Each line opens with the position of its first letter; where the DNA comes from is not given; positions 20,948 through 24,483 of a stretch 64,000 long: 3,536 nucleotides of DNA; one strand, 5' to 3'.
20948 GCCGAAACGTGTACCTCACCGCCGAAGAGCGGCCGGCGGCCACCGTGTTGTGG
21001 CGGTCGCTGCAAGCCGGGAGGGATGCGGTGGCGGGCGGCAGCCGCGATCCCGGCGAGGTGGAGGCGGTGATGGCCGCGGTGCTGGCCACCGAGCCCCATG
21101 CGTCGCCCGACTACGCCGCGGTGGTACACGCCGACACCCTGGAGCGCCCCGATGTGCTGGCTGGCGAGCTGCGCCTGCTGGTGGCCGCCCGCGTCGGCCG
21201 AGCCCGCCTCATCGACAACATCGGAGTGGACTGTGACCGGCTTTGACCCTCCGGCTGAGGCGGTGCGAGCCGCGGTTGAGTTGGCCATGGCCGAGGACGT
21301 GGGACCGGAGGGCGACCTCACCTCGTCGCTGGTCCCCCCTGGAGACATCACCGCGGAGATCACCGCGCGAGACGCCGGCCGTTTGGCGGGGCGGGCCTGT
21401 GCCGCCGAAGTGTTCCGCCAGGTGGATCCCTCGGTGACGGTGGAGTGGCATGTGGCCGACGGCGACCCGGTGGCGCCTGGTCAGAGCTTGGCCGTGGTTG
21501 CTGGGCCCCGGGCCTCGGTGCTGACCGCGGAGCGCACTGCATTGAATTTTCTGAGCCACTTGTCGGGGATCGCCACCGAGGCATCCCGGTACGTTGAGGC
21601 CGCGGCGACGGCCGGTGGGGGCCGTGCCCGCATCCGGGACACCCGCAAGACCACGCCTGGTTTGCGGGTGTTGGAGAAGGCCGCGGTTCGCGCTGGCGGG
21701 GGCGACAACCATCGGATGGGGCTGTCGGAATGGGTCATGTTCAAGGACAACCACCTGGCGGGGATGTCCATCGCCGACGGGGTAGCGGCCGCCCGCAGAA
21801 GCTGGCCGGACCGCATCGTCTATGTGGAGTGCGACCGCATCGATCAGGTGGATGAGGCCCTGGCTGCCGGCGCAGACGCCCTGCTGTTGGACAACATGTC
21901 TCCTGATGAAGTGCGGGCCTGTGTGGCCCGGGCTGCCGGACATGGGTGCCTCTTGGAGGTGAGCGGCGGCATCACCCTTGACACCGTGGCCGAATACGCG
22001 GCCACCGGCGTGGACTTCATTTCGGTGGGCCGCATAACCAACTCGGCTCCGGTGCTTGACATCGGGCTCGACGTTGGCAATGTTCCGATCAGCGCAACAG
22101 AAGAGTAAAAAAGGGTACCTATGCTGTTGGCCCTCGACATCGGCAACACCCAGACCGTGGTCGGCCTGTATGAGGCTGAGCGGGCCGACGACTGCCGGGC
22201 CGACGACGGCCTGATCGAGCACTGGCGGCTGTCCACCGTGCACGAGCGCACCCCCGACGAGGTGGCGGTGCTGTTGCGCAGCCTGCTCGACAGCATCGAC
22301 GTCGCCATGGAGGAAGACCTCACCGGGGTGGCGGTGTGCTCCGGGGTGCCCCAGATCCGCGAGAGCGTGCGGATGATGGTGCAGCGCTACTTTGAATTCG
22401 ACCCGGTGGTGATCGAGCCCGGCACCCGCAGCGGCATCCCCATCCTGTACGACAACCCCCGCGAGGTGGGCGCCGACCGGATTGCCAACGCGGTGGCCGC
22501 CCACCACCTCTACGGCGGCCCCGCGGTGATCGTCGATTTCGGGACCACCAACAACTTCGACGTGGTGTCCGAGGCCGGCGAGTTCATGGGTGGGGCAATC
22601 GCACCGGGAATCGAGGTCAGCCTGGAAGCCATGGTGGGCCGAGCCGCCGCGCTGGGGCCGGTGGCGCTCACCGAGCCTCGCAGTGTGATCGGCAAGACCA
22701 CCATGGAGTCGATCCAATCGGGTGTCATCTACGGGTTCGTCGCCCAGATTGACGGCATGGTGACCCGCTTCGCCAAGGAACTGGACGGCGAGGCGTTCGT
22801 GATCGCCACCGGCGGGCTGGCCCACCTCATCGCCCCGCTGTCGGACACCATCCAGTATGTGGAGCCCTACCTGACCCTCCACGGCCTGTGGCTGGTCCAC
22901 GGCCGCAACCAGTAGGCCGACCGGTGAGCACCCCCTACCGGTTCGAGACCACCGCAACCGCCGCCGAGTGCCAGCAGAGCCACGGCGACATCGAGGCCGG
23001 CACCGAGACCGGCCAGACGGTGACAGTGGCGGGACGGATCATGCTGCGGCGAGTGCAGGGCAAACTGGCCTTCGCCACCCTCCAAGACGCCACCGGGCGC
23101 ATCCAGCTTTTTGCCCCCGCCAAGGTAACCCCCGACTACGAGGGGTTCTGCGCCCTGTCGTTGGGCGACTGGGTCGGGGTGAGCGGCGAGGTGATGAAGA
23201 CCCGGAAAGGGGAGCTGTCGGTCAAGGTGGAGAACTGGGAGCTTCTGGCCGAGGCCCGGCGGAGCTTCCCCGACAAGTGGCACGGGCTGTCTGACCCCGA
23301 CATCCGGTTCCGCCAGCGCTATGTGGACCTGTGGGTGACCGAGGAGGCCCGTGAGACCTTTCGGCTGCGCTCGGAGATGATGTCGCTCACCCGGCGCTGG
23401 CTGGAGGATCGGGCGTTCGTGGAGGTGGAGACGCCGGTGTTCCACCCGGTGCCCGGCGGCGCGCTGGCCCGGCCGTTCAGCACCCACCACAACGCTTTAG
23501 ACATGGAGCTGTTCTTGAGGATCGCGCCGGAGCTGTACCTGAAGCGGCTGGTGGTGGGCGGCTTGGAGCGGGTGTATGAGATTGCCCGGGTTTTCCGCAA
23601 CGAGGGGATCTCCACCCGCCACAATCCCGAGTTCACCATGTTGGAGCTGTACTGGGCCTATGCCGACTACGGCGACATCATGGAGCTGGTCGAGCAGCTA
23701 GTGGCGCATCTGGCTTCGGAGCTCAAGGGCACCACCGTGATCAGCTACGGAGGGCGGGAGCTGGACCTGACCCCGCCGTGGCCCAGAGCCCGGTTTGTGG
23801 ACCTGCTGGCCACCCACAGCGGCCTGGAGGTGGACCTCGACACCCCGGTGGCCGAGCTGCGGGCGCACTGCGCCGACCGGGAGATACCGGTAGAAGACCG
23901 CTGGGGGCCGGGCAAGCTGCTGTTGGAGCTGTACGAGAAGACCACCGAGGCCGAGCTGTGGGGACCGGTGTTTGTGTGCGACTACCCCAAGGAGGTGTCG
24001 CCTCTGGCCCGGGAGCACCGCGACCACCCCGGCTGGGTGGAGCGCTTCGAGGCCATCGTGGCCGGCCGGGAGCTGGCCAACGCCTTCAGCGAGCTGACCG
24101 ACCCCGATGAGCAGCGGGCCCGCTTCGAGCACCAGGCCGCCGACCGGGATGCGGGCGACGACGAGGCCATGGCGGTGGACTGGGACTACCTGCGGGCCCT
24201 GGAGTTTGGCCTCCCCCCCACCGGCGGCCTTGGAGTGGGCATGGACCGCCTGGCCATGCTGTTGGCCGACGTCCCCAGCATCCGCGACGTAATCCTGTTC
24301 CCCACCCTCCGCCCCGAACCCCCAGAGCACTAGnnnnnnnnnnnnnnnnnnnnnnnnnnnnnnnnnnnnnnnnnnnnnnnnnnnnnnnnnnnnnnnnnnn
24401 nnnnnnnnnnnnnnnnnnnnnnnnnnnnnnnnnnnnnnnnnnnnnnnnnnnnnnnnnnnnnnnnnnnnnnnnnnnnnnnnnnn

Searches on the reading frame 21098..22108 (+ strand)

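Call 69: search_protein_families(library=pfam, proteins=[window:21098-22108:+], max_evalue=0.00001)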
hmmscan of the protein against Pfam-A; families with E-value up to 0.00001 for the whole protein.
window:21098-22108:+ (336 aa): 2 families
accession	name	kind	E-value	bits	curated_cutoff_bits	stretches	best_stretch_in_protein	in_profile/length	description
PF01729.25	QRPTase_C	-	8.2e-54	182.3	23.1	1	158-325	1-169/169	Quinolinate phosphoribosyl transferase, C-terminal domain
PF02749.22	QRPTase_N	-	2.5e-18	66.5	27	1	73-156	1-82/82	Quinolinate phosphoribosyl transferase, N-terminal domain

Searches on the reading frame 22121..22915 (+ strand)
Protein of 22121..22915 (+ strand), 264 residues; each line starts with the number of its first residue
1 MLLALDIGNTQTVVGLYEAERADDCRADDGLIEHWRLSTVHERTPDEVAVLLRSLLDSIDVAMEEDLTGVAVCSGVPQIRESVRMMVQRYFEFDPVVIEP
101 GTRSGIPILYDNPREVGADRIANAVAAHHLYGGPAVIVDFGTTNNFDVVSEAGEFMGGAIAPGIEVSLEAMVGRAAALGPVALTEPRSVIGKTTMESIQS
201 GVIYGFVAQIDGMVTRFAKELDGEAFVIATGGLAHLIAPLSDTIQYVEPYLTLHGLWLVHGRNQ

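Call 69: search_protein_families(library=pfam, proteins=[window:22121-22915:+], max_evalue=0.00001)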
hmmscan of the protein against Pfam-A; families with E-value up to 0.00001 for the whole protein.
window:22121-22915:+ (264 aa): 1 family
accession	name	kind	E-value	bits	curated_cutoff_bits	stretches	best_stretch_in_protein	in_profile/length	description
PF03309.20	Pan_kinase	-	8.3e-64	215.7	24.7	1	2-216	1-205/205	Type III pantothenate kinase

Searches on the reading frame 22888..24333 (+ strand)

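Call 69: search_protein_families(library=pfam, proteins=[window:22888-24333:+], max_evalue=0.00001)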
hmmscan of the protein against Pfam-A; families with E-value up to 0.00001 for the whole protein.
window:22888-24333:+ (481 aa): 2 families
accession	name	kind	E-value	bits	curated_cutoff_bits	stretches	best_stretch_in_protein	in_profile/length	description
PF00152.25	tRNA-synt_2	-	4.3e-90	302.4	25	1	137-474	2-307/308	tRNA synthetases class II (D, K and N)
PF01336.31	tRNA_anti-codon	-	8.6e-16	58.1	27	1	45-120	1-75/75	OB-fold nucleic acid binding domain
